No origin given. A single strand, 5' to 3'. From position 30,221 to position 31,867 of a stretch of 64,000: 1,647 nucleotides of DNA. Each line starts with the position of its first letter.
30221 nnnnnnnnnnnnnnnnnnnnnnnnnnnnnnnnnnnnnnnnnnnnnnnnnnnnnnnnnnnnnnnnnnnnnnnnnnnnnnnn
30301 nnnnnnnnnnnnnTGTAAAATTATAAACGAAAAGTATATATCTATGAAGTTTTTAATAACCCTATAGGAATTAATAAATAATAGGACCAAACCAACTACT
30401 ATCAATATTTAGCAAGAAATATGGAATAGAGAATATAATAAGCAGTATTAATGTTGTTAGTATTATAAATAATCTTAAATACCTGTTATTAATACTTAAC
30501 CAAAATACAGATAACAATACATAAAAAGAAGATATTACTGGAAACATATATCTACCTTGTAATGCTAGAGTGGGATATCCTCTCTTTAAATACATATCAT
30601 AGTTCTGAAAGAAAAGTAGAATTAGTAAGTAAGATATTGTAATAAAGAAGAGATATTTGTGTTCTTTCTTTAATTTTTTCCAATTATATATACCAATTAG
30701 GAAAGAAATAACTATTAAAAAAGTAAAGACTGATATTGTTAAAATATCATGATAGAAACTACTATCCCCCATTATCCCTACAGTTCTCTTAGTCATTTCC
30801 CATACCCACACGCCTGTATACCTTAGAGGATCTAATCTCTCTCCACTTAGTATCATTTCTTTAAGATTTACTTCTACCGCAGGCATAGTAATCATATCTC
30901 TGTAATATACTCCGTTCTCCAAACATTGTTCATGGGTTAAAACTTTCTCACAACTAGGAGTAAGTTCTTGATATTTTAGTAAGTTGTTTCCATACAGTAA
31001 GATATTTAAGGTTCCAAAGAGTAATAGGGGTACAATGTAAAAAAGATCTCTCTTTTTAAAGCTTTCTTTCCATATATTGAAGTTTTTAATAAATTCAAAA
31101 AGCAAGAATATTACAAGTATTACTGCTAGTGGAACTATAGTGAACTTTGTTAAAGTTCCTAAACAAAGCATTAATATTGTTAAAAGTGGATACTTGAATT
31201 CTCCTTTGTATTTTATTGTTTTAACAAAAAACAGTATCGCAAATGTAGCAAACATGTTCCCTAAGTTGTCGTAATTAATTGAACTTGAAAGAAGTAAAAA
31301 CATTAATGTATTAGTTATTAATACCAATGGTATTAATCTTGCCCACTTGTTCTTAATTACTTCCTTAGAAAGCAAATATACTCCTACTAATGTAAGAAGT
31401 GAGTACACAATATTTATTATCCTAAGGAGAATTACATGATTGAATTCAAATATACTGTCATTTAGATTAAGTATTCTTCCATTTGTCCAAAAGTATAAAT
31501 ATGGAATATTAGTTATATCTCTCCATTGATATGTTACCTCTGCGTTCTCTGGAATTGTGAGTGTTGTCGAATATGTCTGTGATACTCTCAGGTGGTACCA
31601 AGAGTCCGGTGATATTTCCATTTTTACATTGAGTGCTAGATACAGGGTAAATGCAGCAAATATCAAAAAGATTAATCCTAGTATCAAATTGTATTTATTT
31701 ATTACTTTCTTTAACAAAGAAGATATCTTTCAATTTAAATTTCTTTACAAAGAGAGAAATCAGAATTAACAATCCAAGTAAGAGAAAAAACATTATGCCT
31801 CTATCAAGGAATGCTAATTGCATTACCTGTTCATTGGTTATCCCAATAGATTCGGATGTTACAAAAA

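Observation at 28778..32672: Possible protein O-glycosylation module: Thr/Ser-rich surface protein beside a GT-C glycosyltransferase and a flippase-like protein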

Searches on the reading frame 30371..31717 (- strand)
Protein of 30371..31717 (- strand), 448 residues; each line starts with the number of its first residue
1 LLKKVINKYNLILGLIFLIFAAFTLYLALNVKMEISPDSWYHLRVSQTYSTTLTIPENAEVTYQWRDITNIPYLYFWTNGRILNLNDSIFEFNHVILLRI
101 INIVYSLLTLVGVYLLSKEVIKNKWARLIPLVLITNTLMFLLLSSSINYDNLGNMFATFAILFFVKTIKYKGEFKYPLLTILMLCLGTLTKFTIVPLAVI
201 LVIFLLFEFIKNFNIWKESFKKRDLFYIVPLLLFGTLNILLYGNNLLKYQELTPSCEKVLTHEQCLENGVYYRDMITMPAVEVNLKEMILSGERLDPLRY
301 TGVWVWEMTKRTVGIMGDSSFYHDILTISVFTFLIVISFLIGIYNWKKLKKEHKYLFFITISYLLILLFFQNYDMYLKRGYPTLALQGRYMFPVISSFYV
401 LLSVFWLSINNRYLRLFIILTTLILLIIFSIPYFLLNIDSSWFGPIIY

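Call 3: search_protein_families(library=pfam, proteins=[window:30371-31717:-], max_evalue=0.1)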
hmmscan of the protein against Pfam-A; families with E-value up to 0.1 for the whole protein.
window:30371-31717:- (448 aa): 1 family
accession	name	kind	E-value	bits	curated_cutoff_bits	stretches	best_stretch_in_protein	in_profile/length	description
PF13231.12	PMT_2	-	2.3e-11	44.6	26.1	1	88-212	15-140/160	Dolichyl-phosphate-mannose-protein mannosyltransferase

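Call 4: search_protein_families(library=ncbifam, proteins=[window:30371-31717:-], max_evalue=0.1)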
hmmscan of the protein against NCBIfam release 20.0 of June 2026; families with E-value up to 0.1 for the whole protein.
window:30371-31717:- (448 aa): 0 families

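Call 12: find_homologous_proteins(query=window:30371-31717:-)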
Query window:30371-31717:- (448 aa): 232 proteins with E <= 0.001 among 8000 candidates; the best 120 are listed.
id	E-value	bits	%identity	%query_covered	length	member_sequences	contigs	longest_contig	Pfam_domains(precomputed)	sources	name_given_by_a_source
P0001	2.2e-266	902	93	100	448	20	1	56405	-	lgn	-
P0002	5.8e-239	812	82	100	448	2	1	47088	-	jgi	-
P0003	1.8e-219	747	80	93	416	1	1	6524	PF13231.13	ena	-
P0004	3.0e-201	687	70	100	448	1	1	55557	PF13231.13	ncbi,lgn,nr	ncbi:MAG: glycosyltransferase family 39 protein [Candidatus Dojkabacteria bacterium]|nr:glycosyltran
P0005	1.5e-198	678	68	100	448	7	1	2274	PF13231.13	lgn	-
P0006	3.5e-197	674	67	100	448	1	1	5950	-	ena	-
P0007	4.5e-194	664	68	100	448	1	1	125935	PF02366.25,PF13231.13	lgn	-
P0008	1.9e-193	662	68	100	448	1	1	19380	PF02366.25,PF13231.13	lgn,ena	-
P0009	2.1e-193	662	68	100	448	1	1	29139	PF02366.25,PF13231.13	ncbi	-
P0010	4.2e-193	661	68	100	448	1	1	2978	PF02366.25,PF13231.13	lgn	-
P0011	2.2e-192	658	67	100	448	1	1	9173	PF02366.25,PF13231.13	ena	-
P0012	4.0e-192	657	64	100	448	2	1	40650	-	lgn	-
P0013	8.2e-192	656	67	99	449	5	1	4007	-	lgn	-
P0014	9.7e-192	656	72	93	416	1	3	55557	PF13231.13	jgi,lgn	jgi:4-amino-4-deoxy-L-arabinose transferase-like glycosyltransferase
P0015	8.1e-190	650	66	99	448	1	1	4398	-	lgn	-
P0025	1.5e-177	609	64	100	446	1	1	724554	PF13231.13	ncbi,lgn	ncbi:MAG: glycosyltransferase family 39 protein [Candidatus Dojkabacteria bacterium]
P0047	2.0e-153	530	57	100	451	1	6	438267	PF13231.13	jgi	jgi:hypothetical protein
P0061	8.8e-126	439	50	99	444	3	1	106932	PF02366.25,PF13231.13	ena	-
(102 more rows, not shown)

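Call 13: find_encoding_contigs(protein=P0025, flank=8000, max_places=2)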
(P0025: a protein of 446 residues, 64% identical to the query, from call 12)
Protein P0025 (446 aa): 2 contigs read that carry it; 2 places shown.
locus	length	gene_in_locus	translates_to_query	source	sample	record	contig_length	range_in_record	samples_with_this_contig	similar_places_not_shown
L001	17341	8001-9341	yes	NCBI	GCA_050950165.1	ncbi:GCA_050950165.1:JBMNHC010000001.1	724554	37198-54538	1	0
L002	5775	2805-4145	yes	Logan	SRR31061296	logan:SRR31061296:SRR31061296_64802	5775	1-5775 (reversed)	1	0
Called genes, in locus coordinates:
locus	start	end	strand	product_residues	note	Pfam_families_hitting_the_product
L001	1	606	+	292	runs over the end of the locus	PF00005:ABC_tran, PF02463:SMC_N (weak), PF13304:AAA_21 (faint)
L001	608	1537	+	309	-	PF18075:FtsX_ECD, PF02687:FtsX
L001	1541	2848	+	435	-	PF01551:Peptidase_M23 (faint)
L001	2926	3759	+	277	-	PF13623:SurA_N_2 (faint), PF13624:SurA_N_3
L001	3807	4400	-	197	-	PF02482:Ribosomal_S30AE, PF16321:Ribosom_S30AE_C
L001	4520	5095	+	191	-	-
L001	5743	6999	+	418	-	-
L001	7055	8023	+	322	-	PF03706:LPG_synthase_TM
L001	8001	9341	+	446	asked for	PF13231:PMT_2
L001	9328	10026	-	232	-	-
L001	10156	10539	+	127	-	PF06397:Desulfoferrod_N, PF01880:Desulfoferrodox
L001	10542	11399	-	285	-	-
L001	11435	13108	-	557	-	PF09587:PGA_cap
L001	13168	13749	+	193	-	-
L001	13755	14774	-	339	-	PF01933:CofD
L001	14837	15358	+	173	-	PF02559:CarD_TRCF_RID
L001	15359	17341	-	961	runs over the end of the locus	PF00133:tRNA-synt_1, PF09334:tRNA-synt_1g (faint), PF01406:tRNA-synt_1e (weak), PF08264:Anticodon_1, PF19302:DUF5915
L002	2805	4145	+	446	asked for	PF13231:PMT_2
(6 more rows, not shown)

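Call 14: find_encoding_contigs(protein=P0047, flank=8000, max_places=2)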
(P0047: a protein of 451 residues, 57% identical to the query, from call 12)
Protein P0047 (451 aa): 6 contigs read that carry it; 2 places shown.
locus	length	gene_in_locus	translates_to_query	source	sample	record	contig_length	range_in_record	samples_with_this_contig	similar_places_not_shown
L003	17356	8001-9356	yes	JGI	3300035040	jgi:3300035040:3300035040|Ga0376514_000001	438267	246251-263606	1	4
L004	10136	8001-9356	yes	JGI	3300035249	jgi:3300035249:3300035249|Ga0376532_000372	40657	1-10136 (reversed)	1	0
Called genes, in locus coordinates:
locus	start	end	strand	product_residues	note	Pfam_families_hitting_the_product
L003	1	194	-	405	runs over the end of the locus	-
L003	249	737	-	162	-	PF01327:Pep_deformylase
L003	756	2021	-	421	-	PF00919:UPF0004, PF04055:Radical_SAM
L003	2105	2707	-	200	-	PF18915:DUF5667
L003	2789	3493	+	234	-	PF08713:DNA_alkylation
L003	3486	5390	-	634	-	PF00009:GTP_EFTU, PF01926:MMR_HSR1 (weak), PF03144:GTP_EFTU_D2, PF22042:EF-G_D2, PF00679:EFG_C, PF21018:BipA_C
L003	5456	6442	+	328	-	PF00535:Glycos_transf_2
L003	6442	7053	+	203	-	PF01209:Ubie_methyltran (weak), PF13489:Methyltransf_23, PF05401:NodS (weak), PF07021:MetW (weak), PF13847:Methyltransf_31, PF08241:Methyltransf_11, PF08242:Methyltransf_12, PF13649:Methyltransf_25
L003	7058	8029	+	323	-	PF03706:LPG_synthase_TM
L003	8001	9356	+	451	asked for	PF13231:PMT_2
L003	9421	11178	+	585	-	PF00664:ABC_membrane, PF00005:ABC_tran, PF02463:SMC_N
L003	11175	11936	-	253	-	PF18761:Heliorhodopsin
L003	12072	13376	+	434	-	-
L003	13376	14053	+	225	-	-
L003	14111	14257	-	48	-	-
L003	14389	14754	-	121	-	PF01641:SelR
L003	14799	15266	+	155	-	-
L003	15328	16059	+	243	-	-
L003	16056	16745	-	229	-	PF00293:NUDIX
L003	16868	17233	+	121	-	-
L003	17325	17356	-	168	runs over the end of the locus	-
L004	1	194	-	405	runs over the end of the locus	-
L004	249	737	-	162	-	PF01327:Pep_deformylase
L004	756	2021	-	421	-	PF00919:UPF0004, PF04055:Radical_SAM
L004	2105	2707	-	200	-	PF18915:DUF5667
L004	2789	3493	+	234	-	PF08713:DNA_alkylation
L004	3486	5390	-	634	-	PF00009:GTP_EFTU, PF01926:MMR_HSR1 (weak), PF03144:GTP_EFTU_D2, PF22042:EF-G_D2, PF00679:EFG_C, PF21018:BipA_C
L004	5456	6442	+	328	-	PF00535:Glycos_transf_2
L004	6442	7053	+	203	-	PF01209:Ubie_methyltran (weak), PF13489:Methyltransf_23, PF05401:NodS (weak), PF07021:MetW (weak), PF13847:Methyltransf_31, PF08241:Methyltransf_11, PF08242:Methyltransf_12, PF13649:Methyltransf_25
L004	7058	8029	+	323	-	PF03706:LPG_synthase_TM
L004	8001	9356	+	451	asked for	PF13231:PMT_2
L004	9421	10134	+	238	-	?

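Call 15: find_encoding_contigs(protein=P0061, flank=8000, max_places=2)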
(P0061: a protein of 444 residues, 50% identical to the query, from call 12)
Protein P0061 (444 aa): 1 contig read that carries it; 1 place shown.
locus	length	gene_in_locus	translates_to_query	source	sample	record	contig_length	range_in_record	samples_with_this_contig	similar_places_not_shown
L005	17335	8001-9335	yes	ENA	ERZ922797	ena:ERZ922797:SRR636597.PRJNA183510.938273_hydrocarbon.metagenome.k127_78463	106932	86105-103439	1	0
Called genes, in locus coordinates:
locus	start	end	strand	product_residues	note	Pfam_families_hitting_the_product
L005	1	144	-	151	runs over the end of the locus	-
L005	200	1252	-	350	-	PF02540:NAD_synthase (weak), PF02568:ThiI (weak), PF03054:tRNA_Me_trans, PF06508:QueC (weak), PF20259:tRNA_Me_trans_M, PF20258:tRNA_Me_trans_C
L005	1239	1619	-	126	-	PF01592:NifU_N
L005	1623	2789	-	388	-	PF00266:Aminotran_5, PF01212:Beta_elim_lyase (weak)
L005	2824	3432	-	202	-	PF13237:Fer4_10 (faint), PF12838:Fer4_7 (weak), PF00085:Thioredoxin (faint), PF00037:Fer4 (weak), PF13183:Fer4_8 (faint)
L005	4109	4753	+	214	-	-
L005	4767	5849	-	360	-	PF04542:Sigma70_r2, PF04539:Sigma70_r3, PF04545:Sigma70_r4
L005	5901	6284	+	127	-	PF07883:Cupin_2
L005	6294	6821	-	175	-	PF22769:DCD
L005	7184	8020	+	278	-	PF03706:LPG_synthase_TM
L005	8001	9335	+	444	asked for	PF13231:PMT_2, PF02366:PMT (weak)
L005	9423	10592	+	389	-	PF01996:F420_ligase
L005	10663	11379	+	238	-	-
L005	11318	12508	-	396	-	PF00933:Glyco_hydro_3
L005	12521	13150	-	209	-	PF09335:VTT_dom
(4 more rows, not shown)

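Call 16: find_encoding_contigs(protein=P0002, flank=8000, max_places=2)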
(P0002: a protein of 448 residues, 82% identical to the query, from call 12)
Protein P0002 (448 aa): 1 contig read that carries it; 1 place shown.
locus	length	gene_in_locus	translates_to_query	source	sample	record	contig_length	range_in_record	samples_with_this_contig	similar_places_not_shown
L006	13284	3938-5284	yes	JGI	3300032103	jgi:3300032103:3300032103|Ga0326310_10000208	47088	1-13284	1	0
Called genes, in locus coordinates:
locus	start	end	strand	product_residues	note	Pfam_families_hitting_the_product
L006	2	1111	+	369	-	?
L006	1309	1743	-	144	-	-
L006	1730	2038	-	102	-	-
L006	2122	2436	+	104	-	-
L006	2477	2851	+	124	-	-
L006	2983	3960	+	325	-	PF03706:LPG_synthase_TM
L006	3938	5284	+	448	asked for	-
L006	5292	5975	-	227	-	-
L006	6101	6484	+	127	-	PF06397:Desulfoferrod_N, PF01880:Desulfoferrodox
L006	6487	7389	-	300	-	-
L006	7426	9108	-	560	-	PF09587:PGA_cap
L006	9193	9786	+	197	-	-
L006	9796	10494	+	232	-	PF05050:Methyltransf_21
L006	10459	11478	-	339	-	PF01933:CofD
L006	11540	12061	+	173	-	PF02559:CarD_TRCF_RID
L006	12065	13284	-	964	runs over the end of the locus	PF00133:tRNA-synt_1, PF01406:tRNA-synt_1e (faint), PF09334:tRNA-synt_1g (weak), PF08264:Anticodon_1, PF19302:DUF5915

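Call 17: find_encoding_contigs(protein=P0004, flank=8000, max_places=2)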
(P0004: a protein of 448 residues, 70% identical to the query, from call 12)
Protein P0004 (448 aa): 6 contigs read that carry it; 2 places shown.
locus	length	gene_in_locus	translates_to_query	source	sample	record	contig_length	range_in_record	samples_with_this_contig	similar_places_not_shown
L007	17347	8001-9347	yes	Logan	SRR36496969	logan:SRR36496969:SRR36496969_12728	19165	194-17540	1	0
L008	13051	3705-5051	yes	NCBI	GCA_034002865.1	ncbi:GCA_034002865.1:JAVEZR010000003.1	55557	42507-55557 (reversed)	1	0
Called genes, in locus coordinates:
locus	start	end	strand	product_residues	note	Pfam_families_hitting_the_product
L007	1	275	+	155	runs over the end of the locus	?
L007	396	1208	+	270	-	PF13623:SurA_N_2 (faint), PF13624:SurA_N_3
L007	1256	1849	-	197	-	PF02482:Ribosomal_S30AE, PF16321:Ribosom_S30AE_C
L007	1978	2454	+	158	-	-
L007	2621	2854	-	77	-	-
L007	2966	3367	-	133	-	-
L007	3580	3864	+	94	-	-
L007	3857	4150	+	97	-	-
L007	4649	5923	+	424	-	-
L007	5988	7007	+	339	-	PF13354:Beta-lactamase2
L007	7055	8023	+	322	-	PF03706:LPG_synthase_TM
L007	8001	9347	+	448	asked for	PF13231:PMT_2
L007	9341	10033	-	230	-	-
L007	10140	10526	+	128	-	PF06397:Desulfoferrod_N, PF01880:Desulfoferrodox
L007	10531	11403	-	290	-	-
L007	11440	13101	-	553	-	PF09587:PGA_cap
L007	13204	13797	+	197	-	-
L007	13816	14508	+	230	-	PF05050:Methyltransf_21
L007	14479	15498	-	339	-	PF01933:CofD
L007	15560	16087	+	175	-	PF02559:CarD_TRCF_RID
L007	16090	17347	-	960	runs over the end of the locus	?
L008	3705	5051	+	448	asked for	PF13231:PMT_2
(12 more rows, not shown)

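Call 18: find_encoding_contigs(protein=P0007, flank=8000, max_places=2)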
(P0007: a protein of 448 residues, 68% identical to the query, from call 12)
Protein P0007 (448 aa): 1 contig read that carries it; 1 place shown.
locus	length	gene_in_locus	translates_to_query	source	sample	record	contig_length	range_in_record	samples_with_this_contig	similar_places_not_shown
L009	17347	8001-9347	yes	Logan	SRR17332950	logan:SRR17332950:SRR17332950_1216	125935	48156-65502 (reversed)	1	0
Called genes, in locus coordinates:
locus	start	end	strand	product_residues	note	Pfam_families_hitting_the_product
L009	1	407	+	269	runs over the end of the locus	PF13623:SurA_N_2 (faint), PF13624:SurA_N_3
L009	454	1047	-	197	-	PF02482:Ribosomal_S30AE, PF16321:Ribosom_S30AE_C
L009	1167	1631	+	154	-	-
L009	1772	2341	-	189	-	PF13673:Acetyltransf_10, PF00583:Acetyltransf_1 (weak), PF13527:Acetyltransf_9, PF13508:Acetyltransf_7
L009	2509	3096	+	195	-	-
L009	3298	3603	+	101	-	-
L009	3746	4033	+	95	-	-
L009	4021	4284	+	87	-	-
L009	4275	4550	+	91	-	-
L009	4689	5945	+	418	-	-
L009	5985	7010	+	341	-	PF13354:Beta-lactamase2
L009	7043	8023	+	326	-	PF03706:LPG_synthase_TM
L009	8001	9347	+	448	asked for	PF02366:PMT (weak), PF13231:PMT_2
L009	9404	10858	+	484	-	-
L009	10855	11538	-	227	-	-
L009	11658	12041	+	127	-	PF06397:Desulfoferrod_N, PF01880:Desulfoferrodox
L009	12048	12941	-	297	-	-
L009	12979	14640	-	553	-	PF09587:PGA_cap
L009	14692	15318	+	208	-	-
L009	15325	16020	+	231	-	PF05050:Methyltransf_21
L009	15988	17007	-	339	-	PF01933:CofD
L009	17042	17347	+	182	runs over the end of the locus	PF02559:CarD_TRCF_RID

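Call 22: search_solved_structures(query=window:30371-31717:-, max_evalue=10, show_alignments=2)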
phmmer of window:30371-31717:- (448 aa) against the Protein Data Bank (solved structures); distinct sequences matched with E-value up to 10: 0.

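Call 25: search_solved_structures(query=A1, max_evalue=10, show_alignments=3)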
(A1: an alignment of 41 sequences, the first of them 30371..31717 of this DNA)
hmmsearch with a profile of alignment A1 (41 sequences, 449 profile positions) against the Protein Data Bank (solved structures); distinct sequences matched with E-value up to 10: 1.
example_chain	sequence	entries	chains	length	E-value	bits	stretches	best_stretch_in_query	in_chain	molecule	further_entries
4jd0_A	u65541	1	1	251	1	11.4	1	266-346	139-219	Nucleotidyl transferase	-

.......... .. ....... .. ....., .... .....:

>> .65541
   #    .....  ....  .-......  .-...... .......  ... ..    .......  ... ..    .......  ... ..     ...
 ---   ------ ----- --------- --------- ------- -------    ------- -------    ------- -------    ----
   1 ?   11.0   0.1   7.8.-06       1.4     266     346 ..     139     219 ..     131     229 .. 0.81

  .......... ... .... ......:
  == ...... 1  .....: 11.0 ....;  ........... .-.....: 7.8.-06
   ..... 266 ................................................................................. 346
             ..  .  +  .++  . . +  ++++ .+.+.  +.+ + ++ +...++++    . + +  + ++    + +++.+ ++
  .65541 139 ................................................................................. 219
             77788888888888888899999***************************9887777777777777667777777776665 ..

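Call 38: predict_structure(alignment_id=A1)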
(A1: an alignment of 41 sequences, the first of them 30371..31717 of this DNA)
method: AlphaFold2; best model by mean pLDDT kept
length: 448 residues; sequences in the alignment: 41
mean_pLDDT: 89.5   pTM: 0.91
mean pLDDT of the five models: 89.5, 89.1, 85.3, 84.7, 84.4
residues with pLDDT >= 90: 270; 70-90: 158; 50-70: 15; < 50: 5
segments of 3 or more residues with pLDDT < 50: 1-5
pLDDT, mean of each block of 10 residues (from residue 1): 62 95 94 77 92 88 82 94 94 93 97 97 95 91 88 96 97 94 96 93 96 90 84 95 94 87 83 84 88 90 90 72 88 93 93 96 93 87 68 93 95 94 90 89 80
secondary structure, 60 per line:
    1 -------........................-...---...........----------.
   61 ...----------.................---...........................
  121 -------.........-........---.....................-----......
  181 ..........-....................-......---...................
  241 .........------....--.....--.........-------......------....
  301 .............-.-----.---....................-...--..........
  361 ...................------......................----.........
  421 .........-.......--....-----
elements in order: H8-30 H39-49 H60-63 H74-90 H94-120 H128-136 H138-145 H149-169 H175-190 H192-211 H213-218 H222-249 H256-259 H262-266 H269-277 H285-290 H297-313 H325-344 H351-379 H386-407 H412-429 H431-437

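Call 43: fold_search(model_id=the predicted structure, library=pdb)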
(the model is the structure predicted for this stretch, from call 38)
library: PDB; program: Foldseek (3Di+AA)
matches with E <= 10: 246; with E <= 0.001: 15
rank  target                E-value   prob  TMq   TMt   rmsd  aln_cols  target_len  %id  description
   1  7e9s_A                3.3e-05  1.00  0.48  0.28  14.0       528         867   16  Archaeal oligosaccharyltransferase AglB from Archaeoglobus fulgidus in complex with an inhibitory peptide and a dolich (released 2021-09-08)
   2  8b6l_I                6.3e-05  1.00  0.46  0.32  15.7       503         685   14  Subtomogram average of the human Sec61-TRAP-OSTA-translocon (released 2022-12-07)
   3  5gmy_A                1.1e-04  1.00  0.48  0.28  14.0       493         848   14  Crystal structure of the Archaeoglobus fulgidus oligosaccharyltransferase (O29867_ARCFU) tethered with an acceptor pep (released 2017-02-01)
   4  5f15                  1.1e-04  1.00  0.47  0.40   9.5       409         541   11  Crystal Structure of ArnT from Cupriavidus metallidurans bound to Undecaprenyl phosphate (released 2016-02-17)
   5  8pn9_A                1.4e-04  1.00  0.50  0.37  13.2       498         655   12  Structure of human oligosaccharyltransferase OST-A complex bound to NGI-1 (released 2024-05-08)
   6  3wak                  1.6e-04  1.00  0.50  0.29  13.8       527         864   16  Crystal structure of the Archaeoglobus fulgidus oligosaccharyltransferase (O29867_ARCFU) in the apo form (released 2013-10-30)
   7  5ezm                  1.8e-04  1.00  0.52  0.45   6.4       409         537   10  Crystal Structure of ArnT from Cupriavidus metallidurans in the apo state (released 2016-02-17)
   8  7oci_F                2.0e-04  1.00  0.41  0.31  14.2       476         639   11  Cryo-EM structure of yeast Ost6p containing oligosaccharyltransferase complex (released 2022-02-16)
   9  9s6s_A                2.3e-04  1.00  0.50  0.42   7.5       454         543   11  Ternary cryo-EM structure of human ALG9 with Dol25-PP-GlcNAc2Man6, Dol25-P-Man and Fab (released 2026-03-18)
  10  8age_A                3.0e-04  1.00  0.49  0.35  13.0       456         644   14  Structure of yeast oligosaccharylransferase complex with acceptor peptide bound (released 2022-12-07)
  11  3waj                  3.0e-04  1.00  0.54  0.33  12.9       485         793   14  Crystal structure of the Archaeoglobus fulgidus oligosaccharyltransferase (O29867_ARCFU) complex with Zn and sulfate (released 2013-10-30)
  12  6s7o_A                3.1e-04  1.00  0.47  0.34  14.4       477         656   13  Cryo-EM structure of human oligosaccharyltransferase complex OST-A (released 2019-12-18)
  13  6s7t_A                3.7e-04  1.00  0.51  0.35  12.9       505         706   12  Cryo-EM structure of human oligosaccharyltransferase complex OST-B (released 2019-12-18)
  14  8agc_A                4.2e-04  1.00  0.46  0.31  15.4       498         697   12  Structure of yeast oligosaccharylransferase complex with lipid-linked oligosaccharide and non-acceptor peptide bound (released 2022-12-07)
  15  9s6u_A                8.9e-04  1.00  0.48  0.41   7.8       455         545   10  Ternary cryo-EM structure of human ALG9 with Dol25-PP-GlcNAc2Man8, Dol25-P-Man and Fab (released 2026-03-18)
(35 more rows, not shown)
